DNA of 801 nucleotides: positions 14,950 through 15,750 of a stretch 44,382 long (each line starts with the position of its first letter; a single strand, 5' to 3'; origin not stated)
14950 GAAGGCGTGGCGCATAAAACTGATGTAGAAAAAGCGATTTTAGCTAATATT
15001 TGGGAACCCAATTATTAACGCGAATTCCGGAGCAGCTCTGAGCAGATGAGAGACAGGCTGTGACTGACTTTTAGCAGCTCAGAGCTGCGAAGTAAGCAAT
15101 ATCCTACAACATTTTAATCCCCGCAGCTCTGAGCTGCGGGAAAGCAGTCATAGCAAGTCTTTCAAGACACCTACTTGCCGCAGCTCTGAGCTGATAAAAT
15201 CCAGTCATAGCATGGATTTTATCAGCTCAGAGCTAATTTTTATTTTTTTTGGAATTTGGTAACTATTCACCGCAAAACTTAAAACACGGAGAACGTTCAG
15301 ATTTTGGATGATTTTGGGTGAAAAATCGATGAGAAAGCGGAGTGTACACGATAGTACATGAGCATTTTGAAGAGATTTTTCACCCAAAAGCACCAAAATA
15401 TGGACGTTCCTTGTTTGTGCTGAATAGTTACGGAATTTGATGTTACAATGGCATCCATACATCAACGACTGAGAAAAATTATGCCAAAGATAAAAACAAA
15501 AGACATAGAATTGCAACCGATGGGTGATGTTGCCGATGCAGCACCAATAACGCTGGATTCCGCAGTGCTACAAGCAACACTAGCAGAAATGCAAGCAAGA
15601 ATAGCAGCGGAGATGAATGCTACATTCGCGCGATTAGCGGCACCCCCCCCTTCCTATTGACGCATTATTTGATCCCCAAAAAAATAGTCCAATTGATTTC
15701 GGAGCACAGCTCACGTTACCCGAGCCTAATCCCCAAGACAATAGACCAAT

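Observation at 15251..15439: Recently active 173-bp MITE with perfect 8-bp target-site duplications and GTAA-initiated terminal inverted repeats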

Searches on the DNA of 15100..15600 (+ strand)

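Call 14: search_rna_families(source=window, start=15100, end=15600, threshold=evalue, max_evalue=10)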
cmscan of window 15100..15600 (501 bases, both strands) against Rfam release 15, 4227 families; matches with E-value up to 10: 31.
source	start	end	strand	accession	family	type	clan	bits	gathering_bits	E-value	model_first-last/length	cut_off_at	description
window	15175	15248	+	RF00827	mir-77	Gene; miRNA;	-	26.9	83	0.00077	1-89/89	no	mir-77 microRNA precursor family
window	15181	15235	-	RF00827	mir-77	Gene; miRNA;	-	26.5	83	0.001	17-70/89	no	mir-77 microRNA precursor family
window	15183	15233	+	RF00849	mir-60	Gene; miRNA;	-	24.3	67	0.013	1-72/72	no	mir-60 microRNA precursor family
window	15182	15234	+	RF03940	MIR9563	Gene; miRNA;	-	22.3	90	0.089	23-105/127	no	MIR9563 microRNA precursor family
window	15181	15235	-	RF03939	mir-4868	Gene; miRNA;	-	21.8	70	0.05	1-78/78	no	mir-4868 microRNA precursor family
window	15312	15389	+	RF01183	SNORD19B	Gene; snRNA; snoRNA; CD-box;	CL00048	21.4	50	0.76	1-84/84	no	Small nucleolar RNA SNORD19B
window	15185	15231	+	RF04209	MIR7533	Gene; miRNA;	-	20.9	230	0.059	1-249/249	no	MIR7533 microRNA precursor family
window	15181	15235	+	RF03939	mir-4868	Gene; miRNA;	-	20.9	70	0.087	1-78/78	no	mir-4868 microRNA precursor family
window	15284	15415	-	RF04097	MIR2630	Gene; miRNA;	-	20.3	144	0.099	1-229/229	no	MIR2630 microRNA precursor family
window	15180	15241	+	RF03530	bglG-cis-reg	Cis-reg;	-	20.2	80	0.35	54-120/137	no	cis-regulatory element of the bglG/LicT operon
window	15338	15358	+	RF01083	UPD-PK2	Cis-reg;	-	19.9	32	0.41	1-21/21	no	Pseudoknot of upstream pseudoknot domain (UPD) of the 3'UTR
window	15277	15419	+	RF04139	MIR841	Gene; miRNA;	-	19.7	200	0.13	1-212/212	no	MIR841 microRNA precursor family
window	15274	15418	-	RF02384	FasX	Gene; sRNA;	-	19.4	100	0.61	1-205/205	no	FasX small RNA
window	15182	15234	+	RF04205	MIR2606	Gene; miRNA;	-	19.4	139.7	3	1-165/165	no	MIR2606 microRNA precursor family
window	15187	15229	+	RF03442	mir-4003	Gene; miRNA;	-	19.3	70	0.63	1-58/58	no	mir-4003 microRNA precursor family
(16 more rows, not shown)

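Call 65: search_dna_similar(query=window:15259-15431:+, collection=plasmids, mode=distant, max_evalue=0.001, max_rows=15)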
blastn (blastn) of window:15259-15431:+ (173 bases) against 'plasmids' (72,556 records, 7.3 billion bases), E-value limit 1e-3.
Records with a match: 2; places in all: 3; records where one place covers at least 80% of the query: 0.
Best place of each record, by identity: 80-90% 2.
By first word of the organism name: Halomonas 1; Klebsiella 1.
By predicted mobility (MOB-suite, as given by PLSDB): non-mobilizable 2.
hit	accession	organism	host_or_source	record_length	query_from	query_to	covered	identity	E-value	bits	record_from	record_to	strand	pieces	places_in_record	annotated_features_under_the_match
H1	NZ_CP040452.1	Halomonas sp. PA16-9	-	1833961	63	125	36%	81.0%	6e-6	57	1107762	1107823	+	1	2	none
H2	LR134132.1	Klebsiella aerogenes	not available: to be reported later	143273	74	112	23%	89.7%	1e-3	50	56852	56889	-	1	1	none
